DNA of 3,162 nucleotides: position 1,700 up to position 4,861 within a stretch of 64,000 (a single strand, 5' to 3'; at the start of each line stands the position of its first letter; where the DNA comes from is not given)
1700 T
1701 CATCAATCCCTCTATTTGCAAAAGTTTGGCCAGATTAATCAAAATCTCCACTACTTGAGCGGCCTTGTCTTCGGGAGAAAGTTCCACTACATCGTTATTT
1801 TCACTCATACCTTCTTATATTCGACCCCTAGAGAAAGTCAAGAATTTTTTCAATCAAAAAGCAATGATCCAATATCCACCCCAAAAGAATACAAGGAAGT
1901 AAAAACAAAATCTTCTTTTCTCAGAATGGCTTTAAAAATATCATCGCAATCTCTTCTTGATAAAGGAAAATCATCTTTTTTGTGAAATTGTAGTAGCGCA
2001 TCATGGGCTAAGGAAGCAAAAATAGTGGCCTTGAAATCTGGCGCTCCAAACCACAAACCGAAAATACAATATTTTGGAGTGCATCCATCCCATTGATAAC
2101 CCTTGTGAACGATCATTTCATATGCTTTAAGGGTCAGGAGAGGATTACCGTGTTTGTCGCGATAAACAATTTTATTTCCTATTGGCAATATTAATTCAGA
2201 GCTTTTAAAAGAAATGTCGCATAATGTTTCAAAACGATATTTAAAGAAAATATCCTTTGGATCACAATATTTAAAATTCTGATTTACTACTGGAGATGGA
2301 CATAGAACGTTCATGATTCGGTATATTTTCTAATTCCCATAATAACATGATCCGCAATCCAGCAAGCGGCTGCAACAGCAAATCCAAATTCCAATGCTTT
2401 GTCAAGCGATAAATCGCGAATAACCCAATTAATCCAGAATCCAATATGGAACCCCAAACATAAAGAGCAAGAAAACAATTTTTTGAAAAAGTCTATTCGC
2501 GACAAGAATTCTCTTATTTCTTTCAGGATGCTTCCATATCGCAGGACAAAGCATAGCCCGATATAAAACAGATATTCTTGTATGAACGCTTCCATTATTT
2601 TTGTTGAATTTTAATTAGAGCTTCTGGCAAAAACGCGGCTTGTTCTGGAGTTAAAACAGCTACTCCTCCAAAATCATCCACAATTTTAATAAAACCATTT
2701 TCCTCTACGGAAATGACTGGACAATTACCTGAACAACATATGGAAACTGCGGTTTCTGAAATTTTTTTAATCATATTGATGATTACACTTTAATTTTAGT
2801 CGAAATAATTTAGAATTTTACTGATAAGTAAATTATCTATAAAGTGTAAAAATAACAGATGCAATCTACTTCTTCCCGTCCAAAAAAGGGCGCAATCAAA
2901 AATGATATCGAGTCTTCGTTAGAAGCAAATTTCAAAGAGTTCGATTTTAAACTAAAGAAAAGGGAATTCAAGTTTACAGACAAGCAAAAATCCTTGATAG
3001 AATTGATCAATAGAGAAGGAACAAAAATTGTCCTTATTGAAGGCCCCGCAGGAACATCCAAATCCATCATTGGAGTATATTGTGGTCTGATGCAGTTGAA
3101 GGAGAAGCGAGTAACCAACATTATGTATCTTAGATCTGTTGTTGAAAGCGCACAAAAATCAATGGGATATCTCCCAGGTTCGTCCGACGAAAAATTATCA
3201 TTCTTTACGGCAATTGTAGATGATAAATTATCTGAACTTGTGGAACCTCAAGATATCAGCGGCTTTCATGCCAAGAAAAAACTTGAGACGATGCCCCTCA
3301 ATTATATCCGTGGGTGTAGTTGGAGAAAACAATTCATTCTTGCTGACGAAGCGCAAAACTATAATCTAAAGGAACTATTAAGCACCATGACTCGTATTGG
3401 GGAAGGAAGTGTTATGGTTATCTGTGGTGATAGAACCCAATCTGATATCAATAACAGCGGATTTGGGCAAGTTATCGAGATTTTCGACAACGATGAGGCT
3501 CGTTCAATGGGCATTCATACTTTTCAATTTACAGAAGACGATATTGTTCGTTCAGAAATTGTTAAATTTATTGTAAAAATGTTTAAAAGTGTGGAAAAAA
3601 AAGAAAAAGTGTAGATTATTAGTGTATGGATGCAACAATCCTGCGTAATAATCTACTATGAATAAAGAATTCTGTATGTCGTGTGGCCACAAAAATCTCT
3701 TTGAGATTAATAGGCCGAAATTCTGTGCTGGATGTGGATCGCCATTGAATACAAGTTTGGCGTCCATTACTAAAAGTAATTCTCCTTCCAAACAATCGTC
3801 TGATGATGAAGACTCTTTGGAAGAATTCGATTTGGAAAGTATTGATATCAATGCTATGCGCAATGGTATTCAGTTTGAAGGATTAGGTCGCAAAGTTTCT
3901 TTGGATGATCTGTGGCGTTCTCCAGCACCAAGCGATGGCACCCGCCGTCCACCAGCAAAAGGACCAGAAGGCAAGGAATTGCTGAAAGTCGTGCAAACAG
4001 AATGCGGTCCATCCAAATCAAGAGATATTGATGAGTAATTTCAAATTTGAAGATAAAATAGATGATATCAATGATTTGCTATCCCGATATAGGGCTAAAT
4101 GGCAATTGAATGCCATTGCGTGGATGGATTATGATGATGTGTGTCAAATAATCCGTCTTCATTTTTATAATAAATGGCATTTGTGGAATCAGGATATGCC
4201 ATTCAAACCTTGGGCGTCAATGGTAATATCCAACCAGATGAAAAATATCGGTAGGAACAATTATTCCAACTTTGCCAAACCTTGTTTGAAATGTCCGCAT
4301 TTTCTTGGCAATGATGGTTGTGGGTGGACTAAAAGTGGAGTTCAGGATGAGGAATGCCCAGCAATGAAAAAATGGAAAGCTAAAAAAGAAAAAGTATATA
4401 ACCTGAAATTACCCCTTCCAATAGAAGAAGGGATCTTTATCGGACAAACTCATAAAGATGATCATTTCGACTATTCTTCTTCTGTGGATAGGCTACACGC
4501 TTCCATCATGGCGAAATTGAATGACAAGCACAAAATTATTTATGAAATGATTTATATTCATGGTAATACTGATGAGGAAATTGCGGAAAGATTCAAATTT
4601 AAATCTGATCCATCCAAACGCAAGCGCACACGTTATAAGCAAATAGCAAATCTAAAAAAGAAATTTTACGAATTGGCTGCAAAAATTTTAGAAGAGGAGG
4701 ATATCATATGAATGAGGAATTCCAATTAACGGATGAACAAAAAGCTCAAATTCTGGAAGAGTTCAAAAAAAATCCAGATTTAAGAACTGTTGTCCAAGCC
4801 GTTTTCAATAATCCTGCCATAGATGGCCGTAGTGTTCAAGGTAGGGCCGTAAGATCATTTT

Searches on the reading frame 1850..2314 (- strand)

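Call 63: search_protein_families(library=pfam, proteins=[window:1850-2314:-], max_evalue=0.01)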
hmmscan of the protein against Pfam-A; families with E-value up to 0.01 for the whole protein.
window:1850-2314:- (154 aa): 1 family
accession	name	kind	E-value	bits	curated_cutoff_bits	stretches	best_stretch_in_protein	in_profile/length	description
PF07087.16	DUF1353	-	0.0008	19.4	22.5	1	65-135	15-78/91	Protein of unknown function (DUF1353)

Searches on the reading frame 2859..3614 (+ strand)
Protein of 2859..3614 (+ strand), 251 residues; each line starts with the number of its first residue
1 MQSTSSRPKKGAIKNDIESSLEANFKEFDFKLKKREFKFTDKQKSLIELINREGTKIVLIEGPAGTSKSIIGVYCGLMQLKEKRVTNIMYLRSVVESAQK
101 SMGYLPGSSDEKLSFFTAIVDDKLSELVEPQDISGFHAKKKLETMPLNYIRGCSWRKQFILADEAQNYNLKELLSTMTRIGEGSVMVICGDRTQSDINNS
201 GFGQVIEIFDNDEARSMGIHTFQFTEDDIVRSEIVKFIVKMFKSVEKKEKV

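Call 63: search_protein_families(library=pfam, proteins=[window:2859-3614:+], max_evalue=0.01)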
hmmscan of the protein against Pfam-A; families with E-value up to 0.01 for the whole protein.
window:2859-3614:+ (251 aa): 3 families
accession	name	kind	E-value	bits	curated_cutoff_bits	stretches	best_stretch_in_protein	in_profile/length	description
PF02562.22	PhoH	-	1.1e-45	156.1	27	1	40-242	6-204/205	PhoH-like protein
PF13604.12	AAA_30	-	0.00022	21.5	27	1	40-195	3-128/191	AAA domain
PF25199.1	nSTAND_NTPase5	-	0.0016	18.7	34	0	46-71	32-57/145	Novel STAND NTPase 5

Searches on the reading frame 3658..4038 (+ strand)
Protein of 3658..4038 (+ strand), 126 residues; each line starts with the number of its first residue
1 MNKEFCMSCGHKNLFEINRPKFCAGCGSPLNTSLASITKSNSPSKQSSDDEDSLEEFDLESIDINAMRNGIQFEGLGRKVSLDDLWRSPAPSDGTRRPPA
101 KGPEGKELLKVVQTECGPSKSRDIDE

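Call 63: search_protein_families(library=pfam, proteins=[window:3658-4038:+], max_evalue=0.01)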
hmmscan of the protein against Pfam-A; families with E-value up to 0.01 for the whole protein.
window:3658-4038:+ (126 aa): 1 family
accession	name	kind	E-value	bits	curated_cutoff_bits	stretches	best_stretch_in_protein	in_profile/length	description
PF14803.11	Zn_ribbon_Nudix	-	0.0039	17.5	25.6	0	21-31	1-11/34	Nudix N-terminal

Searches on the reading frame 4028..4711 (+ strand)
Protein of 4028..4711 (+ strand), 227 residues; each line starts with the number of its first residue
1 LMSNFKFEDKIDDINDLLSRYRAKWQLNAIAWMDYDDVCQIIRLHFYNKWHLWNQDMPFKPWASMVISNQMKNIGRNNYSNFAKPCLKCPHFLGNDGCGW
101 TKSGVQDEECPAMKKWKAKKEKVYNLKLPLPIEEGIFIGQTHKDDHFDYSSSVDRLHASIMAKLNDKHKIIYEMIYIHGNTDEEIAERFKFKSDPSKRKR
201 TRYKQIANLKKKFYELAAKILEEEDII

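Call 63: search_protein_families(library=pfam, proteins=[window:4028-4711:+], max_evalue=0.01)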
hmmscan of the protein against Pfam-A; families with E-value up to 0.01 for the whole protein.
window:4028-4711:+ (227 aa): 1 family
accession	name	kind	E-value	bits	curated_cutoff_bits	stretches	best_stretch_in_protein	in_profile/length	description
PF04542.20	Sigma70_r2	-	0.00021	21.4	24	1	32-73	20-63/71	Sigma-70 region 2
